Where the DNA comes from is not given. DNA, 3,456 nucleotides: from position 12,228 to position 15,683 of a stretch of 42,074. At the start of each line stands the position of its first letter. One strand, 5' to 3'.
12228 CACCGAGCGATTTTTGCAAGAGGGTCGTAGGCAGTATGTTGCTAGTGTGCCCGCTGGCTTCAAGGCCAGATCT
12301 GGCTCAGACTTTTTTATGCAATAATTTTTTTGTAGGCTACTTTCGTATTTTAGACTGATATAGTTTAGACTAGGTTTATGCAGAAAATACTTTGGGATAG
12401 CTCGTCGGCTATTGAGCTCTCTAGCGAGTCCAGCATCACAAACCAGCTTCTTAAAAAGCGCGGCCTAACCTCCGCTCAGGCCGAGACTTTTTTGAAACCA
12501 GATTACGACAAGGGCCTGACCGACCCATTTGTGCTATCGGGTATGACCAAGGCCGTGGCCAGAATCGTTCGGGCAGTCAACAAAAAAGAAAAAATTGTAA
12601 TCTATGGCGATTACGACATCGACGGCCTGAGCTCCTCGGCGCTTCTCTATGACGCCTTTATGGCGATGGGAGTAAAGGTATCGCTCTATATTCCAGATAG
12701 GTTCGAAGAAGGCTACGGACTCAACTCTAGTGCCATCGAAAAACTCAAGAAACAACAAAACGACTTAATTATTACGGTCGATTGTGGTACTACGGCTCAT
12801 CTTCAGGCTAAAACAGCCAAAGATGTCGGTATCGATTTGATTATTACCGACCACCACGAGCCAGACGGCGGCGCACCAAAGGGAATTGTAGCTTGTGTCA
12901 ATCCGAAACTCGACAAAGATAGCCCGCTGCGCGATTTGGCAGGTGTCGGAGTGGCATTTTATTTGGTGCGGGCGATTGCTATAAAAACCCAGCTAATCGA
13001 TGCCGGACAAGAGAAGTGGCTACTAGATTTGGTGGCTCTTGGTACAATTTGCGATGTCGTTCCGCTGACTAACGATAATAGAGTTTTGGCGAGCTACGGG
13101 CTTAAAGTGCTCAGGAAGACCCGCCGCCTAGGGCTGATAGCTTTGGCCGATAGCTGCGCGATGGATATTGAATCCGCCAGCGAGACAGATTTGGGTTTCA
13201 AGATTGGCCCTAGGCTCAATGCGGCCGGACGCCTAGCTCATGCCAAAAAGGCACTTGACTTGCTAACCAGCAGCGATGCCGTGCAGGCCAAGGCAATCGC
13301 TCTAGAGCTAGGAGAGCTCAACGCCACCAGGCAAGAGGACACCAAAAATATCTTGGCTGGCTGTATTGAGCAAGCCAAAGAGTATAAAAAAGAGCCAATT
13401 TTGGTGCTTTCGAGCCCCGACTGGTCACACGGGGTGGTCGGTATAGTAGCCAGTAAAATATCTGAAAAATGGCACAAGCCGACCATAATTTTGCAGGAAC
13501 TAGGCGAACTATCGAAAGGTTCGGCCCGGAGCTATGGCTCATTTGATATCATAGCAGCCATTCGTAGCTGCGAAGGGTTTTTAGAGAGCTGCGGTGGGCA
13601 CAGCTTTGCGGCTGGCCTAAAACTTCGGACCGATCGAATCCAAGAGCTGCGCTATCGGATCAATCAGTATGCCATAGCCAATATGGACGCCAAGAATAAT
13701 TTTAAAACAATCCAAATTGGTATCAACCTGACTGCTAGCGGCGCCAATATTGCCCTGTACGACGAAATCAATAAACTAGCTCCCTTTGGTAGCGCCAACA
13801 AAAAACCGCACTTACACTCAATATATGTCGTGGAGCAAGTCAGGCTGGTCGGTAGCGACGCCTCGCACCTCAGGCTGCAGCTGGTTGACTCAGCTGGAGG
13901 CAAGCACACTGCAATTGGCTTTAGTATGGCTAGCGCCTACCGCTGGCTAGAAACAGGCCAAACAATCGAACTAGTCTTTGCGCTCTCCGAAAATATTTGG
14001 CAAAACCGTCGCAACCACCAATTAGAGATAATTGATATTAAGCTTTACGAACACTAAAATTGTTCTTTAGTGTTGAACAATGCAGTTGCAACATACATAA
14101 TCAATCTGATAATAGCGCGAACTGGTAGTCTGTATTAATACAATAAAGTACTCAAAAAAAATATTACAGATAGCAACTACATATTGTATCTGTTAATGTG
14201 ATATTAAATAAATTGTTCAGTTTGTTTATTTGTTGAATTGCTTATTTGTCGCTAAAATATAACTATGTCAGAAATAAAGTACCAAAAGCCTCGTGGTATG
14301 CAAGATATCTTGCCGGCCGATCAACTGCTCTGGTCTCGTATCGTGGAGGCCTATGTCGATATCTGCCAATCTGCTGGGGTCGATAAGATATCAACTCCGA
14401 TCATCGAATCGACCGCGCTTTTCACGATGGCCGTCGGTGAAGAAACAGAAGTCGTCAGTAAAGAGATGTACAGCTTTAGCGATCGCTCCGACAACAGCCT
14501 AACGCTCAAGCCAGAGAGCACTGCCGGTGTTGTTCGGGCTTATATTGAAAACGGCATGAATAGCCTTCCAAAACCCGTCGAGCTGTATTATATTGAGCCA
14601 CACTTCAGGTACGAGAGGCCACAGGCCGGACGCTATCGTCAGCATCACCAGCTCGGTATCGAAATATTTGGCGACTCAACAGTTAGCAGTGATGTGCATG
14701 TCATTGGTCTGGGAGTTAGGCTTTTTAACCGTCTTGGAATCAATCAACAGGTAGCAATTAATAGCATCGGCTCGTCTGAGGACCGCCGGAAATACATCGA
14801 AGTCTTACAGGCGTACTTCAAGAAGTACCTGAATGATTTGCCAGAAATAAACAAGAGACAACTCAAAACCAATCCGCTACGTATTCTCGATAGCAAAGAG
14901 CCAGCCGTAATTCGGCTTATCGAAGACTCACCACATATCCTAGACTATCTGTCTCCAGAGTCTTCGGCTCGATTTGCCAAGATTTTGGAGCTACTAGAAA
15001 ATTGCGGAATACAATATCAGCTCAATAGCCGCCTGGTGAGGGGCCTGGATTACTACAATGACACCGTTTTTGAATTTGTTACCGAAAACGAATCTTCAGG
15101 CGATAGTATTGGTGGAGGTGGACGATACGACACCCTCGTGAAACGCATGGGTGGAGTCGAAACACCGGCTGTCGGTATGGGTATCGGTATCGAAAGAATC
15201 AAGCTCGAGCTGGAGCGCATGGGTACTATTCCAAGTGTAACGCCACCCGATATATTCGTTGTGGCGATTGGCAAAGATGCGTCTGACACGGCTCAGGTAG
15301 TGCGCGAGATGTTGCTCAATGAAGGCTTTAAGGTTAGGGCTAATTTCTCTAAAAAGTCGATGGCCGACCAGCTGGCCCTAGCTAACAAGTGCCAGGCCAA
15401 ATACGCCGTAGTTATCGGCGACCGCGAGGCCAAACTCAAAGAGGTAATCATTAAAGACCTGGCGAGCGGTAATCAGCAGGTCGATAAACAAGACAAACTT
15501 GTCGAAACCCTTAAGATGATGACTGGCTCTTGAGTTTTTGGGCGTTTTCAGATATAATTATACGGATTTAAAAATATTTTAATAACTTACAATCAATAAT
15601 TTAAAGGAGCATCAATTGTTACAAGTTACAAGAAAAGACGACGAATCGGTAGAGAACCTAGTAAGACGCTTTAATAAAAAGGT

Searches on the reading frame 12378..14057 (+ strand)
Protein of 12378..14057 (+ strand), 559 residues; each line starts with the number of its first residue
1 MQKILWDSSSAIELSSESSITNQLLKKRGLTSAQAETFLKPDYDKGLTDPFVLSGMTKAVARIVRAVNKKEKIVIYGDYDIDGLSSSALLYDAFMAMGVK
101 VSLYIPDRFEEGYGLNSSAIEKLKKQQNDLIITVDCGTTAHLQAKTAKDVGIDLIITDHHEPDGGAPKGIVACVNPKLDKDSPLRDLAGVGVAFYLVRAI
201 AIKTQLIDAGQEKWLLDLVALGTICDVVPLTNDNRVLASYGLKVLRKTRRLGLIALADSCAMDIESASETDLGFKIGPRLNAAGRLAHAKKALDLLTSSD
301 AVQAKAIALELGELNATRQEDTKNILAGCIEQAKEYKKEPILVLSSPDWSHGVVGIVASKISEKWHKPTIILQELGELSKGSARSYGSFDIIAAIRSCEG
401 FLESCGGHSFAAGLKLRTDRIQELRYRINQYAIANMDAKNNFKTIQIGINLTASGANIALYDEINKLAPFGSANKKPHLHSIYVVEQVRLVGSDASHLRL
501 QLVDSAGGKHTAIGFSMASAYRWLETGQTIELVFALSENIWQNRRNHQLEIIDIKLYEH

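Call 59: search_protein_families(library=pfam, proteins=[window:12378-14057:+], max_evalue=0.00001)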
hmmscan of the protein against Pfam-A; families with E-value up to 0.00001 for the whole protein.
window:12378-14057:+ (559 aa): 3 families
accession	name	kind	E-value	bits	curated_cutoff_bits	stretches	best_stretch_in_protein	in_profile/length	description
PF01368.27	DHH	-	3.5e-23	82.7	28.1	1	72-223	1-125/125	DHH family, N-terminal domain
PF17768.7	RecJ_OB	-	2.6e-21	76.1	27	1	450-553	4-107/107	RecJ OB domain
PF02272.25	DHHA1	-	2.6e-11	44.3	25.9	1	340-432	3-100/102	DHHA1 domain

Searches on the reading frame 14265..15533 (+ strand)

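Call 59: search_protein_families(library=pfam, proteins=[window:14265-15533:+], max_evalue=0.00001)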
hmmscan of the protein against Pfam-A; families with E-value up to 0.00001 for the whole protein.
window:14265-15533:+ (422 aa): 3 families
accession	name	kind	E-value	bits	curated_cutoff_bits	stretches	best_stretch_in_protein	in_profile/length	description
PF13393.11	tRNA-synt_His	-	7.3e-35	121.1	25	1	11-312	1-308/308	Histidyl-tRNA synthetase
PF00587.30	tRNA-synt_2b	-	4e-17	63.3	29.3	1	69-297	1-147/179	tRNA synthetase class II core domain (G, H, P, S and T)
PF03129.25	HGTP_anticodon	-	9e-12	45.4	21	1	330-417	2-92/94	Anticodon binding domain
